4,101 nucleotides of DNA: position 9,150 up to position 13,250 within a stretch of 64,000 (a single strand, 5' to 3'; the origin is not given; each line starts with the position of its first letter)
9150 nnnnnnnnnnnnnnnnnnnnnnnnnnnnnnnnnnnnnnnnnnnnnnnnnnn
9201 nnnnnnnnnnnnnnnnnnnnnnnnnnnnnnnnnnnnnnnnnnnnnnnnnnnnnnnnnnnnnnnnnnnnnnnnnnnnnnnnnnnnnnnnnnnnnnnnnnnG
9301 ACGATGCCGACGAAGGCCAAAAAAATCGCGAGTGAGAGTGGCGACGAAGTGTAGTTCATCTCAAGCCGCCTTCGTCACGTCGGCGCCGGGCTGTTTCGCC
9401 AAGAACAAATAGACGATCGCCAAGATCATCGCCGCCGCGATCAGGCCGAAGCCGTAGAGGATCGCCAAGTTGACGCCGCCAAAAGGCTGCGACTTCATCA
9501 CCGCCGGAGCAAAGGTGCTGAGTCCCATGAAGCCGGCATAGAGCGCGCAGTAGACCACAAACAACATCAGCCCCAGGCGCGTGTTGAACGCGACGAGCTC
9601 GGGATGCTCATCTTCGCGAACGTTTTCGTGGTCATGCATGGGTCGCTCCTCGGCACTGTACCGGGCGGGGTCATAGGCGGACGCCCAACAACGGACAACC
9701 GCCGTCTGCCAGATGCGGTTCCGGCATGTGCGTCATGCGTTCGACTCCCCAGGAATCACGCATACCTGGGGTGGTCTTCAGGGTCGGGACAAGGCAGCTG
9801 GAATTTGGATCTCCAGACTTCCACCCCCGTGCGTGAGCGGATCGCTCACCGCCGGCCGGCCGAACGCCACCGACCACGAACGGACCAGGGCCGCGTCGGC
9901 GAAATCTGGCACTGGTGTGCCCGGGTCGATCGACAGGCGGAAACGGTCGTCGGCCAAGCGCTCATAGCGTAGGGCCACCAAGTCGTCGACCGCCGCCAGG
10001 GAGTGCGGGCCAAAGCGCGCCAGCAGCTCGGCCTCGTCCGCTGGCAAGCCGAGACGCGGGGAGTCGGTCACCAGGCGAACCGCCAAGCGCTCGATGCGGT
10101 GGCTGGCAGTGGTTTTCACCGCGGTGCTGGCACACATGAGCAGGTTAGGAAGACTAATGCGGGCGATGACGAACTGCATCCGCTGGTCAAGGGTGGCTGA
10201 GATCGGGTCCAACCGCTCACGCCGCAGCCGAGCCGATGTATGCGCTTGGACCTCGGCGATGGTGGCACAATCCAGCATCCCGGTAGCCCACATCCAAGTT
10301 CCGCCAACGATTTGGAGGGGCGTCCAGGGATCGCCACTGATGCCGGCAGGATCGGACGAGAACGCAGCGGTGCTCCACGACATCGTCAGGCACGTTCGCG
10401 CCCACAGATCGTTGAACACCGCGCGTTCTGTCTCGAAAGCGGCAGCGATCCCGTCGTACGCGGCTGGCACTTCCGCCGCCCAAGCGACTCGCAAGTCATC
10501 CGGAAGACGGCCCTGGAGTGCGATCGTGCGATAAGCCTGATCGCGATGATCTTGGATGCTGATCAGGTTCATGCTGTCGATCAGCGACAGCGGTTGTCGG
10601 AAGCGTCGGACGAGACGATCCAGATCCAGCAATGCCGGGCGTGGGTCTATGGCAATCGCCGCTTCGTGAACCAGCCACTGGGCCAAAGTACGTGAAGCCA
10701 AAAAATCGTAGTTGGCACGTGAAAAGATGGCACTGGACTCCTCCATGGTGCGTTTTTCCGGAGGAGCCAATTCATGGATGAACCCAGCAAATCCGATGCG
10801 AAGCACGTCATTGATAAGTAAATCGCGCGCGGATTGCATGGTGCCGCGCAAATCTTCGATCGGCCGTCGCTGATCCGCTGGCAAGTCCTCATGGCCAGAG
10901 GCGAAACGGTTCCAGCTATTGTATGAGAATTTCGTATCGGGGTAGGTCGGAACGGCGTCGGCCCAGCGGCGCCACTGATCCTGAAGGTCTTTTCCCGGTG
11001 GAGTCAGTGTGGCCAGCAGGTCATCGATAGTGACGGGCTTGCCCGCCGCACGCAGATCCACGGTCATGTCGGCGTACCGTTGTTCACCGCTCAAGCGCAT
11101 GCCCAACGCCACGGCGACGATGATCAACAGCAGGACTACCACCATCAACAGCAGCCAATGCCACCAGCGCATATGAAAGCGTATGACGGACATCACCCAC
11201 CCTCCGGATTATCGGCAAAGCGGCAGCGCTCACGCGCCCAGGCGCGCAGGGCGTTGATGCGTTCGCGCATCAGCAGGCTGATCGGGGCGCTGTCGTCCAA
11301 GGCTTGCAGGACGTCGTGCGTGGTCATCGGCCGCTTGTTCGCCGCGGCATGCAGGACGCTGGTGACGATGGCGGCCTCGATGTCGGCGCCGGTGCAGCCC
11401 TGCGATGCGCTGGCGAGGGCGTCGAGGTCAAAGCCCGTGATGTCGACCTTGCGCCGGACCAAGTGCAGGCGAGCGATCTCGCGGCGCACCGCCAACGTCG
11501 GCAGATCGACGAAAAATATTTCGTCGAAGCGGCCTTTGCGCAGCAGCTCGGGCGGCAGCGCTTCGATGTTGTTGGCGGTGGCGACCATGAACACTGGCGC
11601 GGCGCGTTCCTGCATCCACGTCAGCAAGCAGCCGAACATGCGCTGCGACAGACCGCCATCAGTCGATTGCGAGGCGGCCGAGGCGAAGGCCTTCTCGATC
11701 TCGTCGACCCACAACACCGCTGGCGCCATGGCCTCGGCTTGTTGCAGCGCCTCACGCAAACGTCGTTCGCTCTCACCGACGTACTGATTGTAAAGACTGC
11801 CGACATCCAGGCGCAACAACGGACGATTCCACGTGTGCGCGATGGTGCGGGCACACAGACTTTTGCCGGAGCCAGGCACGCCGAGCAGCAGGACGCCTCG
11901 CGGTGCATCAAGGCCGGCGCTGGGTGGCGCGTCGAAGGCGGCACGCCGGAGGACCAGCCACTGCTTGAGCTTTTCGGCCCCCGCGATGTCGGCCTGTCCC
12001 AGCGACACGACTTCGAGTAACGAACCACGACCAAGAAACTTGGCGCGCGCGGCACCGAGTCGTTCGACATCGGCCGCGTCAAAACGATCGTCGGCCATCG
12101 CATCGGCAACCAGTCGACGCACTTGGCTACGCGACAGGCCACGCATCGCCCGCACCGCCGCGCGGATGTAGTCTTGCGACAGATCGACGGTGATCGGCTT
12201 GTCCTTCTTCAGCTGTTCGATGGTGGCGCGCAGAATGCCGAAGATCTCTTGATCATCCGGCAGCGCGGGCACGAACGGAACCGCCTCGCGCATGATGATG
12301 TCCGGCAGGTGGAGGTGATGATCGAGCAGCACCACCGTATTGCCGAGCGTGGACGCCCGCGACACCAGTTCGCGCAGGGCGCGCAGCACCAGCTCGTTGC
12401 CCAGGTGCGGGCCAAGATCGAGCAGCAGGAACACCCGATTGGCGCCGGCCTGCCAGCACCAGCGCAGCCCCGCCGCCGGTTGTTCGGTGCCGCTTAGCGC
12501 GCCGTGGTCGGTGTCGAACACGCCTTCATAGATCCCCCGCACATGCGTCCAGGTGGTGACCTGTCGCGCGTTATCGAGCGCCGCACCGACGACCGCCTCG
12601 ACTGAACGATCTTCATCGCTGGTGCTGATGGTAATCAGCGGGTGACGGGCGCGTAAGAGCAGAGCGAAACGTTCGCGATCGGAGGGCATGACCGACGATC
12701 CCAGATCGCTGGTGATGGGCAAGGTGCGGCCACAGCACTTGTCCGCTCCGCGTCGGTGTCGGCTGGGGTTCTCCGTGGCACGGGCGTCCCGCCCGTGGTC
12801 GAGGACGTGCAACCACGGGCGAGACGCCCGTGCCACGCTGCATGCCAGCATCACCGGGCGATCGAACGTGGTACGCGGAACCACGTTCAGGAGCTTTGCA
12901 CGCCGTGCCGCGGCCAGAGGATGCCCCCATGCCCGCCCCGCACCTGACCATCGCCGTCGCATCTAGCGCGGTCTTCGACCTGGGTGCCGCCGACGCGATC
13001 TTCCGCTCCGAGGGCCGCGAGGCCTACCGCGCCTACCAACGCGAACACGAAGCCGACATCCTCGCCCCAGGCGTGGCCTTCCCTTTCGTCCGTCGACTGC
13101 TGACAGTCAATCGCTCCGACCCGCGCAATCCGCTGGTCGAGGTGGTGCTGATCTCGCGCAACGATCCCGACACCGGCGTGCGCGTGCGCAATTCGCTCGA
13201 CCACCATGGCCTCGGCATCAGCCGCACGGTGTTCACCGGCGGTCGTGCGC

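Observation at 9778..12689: Translationally coupled AAA+ ATPase and membrane-anchored partner of unknown function, behind a large promoter hairpin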

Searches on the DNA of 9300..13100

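Call 71: search_rna_families(source=window, start=9300, end=13100, threshold=evalue, max_evalue=1)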
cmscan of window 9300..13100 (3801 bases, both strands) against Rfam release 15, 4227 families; matches with E-value up to 1: 1.
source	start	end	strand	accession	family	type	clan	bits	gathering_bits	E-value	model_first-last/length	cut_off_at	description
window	12752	12878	+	RF02645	Cis2_sRNA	Gene; sRNA;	-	19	50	0.91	1-153/153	no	Ruegeria cis2 sRNA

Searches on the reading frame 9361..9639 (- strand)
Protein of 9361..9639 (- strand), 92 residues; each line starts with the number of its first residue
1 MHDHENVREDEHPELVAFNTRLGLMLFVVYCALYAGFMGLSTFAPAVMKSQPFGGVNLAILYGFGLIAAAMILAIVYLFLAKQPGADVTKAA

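Call 35: search_protein_families(library=pfam, proteins=[window:9361-9639:-], max_evalue=0.00001)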
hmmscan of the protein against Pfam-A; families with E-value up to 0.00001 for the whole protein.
window:9361-9639:- (92 aa): 1 family
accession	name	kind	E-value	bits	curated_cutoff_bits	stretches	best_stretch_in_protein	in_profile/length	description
PF04341.17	DUF485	-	1.1e-13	51.4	28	1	10-83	4-77/88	Protein of unknown function, DUF485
